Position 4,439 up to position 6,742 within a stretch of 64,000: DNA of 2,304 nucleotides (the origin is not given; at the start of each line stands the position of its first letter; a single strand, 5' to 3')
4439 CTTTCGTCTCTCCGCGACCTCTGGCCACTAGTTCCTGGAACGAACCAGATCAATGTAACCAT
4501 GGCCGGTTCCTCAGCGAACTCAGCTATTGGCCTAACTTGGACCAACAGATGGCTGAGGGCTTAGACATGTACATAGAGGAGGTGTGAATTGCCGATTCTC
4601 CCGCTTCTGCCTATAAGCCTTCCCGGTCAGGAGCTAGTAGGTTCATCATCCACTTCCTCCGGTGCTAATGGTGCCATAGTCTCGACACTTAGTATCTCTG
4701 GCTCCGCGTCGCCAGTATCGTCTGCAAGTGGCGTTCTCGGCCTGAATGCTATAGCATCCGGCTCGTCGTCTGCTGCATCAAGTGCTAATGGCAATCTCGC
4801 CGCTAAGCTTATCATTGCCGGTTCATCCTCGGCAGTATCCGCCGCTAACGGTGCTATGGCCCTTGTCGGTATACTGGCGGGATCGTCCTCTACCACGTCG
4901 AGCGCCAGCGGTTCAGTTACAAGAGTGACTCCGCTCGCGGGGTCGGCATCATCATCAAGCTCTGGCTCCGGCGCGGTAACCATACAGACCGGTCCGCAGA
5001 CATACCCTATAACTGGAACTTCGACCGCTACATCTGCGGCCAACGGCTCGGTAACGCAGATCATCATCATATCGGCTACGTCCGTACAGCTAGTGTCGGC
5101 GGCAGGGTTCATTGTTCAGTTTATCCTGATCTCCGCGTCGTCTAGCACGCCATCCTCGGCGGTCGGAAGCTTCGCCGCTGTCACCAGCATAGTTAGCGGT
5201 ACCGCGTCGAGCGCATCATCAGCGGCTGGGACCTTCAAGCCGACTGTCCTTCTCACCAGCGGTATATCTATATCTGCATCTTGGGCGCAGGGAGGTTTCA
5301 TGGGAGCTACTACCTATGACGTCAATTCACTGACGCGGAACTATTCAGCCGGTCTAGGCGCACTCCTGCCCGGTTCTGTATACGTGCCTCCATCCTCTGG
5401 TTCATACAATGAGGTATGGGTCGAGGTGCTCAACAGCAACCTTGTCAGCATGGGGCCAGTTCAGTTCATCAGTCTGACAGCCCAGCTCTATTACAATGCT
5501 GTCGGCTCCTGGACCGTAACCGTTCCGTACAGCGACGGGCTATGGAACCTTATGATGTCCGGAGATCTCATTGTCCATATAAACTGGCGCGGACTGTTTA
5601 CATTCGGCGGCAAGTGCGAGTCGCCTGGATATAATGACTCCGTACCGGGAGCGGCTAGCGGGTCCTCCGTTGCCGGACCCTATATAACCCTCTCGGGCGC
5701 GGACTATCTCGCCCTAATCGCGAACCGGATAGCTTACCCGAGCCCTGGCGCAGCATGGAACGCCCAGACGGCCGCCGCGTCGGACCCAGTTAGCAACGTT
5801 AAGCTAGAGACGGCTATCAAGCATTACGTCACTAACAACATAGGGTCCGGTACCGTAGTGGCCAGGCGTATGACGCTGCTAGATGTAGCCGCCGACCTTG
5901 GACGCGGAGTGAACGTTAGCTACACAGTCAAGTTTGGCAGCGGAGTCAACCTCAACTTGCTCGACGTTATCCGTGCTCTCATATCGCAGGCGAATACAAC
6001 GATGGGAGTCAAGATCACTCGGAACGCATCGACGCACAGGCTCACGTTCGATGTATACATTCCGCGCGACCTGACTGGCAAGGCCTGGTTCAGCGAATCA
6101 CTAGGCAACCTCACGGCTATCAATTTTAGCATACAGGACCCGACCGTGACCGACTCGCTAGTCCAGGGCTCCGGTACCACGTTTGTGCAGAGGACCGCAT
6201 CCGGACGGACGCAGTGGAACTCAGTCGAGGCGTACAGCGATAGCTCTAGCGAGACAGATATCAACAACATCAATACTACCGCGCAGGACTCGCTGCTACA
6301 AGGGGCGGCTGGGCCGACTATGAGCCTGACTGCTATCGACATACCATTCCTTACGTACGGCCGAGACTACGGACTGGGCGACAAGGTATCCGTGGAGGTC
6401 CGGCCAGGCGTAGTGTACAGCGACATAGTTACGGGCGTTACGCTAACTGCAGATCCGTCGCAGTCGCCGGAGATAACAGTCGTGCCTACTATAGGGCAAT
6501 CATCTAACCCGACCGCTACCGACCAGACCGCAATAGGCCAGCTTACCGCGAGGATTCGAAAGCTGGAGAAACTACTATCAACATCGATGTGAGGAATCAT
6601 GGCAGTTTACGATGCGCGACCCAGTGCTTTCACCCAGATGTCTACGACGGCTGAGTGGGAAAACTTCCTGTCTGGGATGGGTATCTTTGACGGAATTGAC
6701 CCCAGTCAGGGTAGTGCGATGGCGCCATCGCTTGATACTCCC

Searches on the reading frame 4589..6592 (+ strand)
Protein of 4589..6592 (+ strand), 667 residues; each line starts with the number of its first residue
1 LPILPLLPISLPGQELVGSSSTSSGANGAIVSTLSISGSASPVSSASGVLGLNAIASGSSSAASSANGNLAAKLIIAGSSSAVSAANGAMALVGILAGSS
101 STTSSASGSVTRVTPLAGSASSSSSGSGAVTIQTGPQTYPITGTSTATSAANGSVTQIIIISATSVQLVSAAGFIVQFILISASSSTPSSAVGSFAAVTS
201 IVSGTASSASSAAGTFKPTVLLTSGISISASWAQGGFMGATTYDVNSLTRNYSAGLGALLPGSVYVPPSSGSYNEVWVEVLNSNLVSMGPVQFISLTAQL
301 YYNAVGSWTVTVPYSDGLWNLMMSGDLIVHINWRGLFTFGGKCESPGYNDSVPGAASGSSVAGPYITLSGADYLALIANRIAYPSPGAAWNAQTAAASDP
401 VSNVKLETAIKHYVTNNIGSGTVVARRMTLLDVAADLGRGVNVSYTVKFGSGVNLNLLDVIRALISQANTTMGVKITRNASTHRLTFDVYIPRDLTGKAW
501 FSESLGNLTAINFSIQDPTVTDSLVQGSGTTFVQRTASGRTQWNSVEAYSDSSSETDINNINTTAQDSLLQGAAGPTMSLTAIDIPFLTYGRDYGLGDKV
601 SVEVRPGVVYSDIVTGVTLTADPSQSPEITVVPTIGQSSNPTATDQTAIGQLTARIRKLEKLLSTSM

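Call 4: search_protein_families(library=pfam, proteins=[window:4589-6592:+], max_evalue=0.01)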
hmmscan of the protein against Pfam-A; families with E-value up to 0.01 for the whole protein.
window:4589-6592:+ (667 aa): 1 family
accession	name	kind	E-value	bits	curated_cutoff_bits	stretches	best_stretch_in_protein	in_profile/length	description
PF14594.13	Sipho_Gp37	-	1.4e-29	103.7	26.2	1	278-636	2-369/370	Siphovirus ReqiPepy6 Gp37-like protein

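Call 10: search_protein_families(library=phrogs, proteins=[window:4589-6589:+], max_evalue=0.01)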
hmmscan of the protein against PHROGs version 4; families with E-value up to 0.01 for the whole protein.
window:4589-6589:+ (667 aa): 2 families
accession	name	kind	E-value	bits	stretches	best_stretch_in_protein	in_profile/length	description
phrog_538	-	tail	7.9e-37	128.2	1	278-661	31-403/684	minor tail protein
phrog_30994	-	tail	1.2e-13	51.2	1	303-663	36-393/668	minor tail protein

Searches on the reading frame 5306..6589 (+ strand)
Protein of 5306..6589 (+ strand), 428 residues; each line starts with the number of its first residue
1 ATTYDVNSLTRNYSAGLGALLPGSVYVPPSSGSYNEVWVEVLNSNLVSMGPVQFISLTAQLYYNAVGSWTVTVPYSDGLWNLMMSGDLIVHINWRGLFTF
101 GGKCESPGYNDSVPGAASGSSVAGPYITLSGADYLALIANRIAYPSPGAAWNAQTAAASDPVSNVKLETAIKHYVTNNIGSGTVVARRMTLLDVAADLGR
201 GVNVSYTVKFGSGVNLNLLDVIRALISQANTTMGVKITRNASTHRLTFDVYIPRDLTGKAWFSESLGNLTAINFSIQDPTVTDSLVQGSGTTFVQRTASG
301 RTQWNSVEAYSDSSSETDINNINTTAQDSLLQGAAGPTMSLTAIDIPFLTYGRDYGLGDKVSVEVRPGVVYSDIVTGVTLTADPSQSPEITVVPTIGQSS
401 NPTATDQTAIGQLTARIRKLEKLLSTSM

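Call 132: find_related_loci(query=window:5306-6589:+, collection=viral_contigs, flank=3500)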
Query window:5306-6589:+ (428 aa) in viral_contigs; peptide patterns used: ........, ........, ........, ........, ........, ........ (x = any residue, [..] = any of these).
10 stretches matched a pattern; 5 encode a relative of the query (tblastn E <= 1e-3); 5 distinct loci.
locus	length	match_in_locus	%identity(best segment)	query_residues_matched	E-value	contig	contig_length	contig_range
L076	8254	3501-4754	53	4-425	4e-141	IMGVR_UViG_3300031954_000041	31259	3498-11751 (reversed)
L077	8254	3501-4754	53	4-425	5e-141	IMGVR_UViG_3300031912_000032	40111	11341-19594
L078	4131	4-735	78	184-426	3e-124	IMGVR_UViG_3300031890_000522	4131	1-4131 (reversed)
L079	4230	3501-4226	67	6-244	4e-97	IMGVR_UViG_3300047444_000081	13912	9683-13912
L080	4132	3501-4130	51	4-213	2e-69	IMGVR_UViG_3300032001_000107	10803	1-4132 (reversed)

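Call 135: find_related_loci(query=A11, collection=viral_contigs, flank=3500)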
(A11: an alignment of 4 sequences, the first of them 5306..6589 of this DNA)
Query A11 (428 aa) in viral_contigs; peptide patterns used: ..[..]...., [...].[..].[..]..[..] (x = any residue, [..] = any of these).
143 stretches matched a pattern; 57 encode a relative of the query (tblastn E <= 1e-3); 57 distinct loci.
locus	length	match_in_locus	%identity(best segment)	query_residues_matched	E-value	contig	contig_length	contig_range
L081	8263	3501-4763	70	3-425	0e+0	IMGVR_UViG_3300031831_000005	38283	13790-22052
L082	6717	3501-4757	66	6-424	0e+0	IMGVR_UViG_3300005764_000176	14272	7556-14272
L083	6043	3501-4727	68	18-426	0e+0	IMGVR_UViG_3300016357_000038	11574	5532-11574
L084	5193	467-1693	67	18-426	0e+0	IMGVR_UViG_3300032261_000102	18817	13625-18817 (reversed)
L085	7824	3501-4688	68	33-426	0e+0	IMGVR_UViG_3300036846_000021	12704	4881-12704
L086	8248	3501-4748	65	12-427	0e+0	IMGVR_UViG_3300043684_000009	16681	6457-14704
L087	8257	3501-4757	64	6-426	1e-178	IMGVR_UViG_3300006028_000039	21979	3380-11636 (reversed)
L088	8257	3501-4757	64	6-426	1e-178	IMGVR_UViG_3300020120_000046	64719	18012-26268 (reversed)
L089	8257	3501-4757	64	6-426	1e-178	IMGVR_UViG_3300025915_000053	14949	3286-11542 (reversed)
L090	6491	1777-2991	66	26-428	2e-177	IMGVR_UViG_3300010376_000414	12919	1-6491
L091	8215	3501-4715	66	26-428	3e-177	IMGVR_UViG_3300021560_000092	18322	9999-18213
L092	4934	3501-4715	66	26-428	1e-178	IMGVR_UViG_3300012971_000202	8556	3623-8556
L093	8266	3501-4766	64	6-425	3e-175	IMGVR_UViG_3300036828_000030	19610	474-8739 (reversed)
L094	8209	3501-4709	66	26-426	2e-173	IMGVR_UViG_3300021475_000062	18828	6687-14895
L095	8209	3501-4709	66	26-426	4e-173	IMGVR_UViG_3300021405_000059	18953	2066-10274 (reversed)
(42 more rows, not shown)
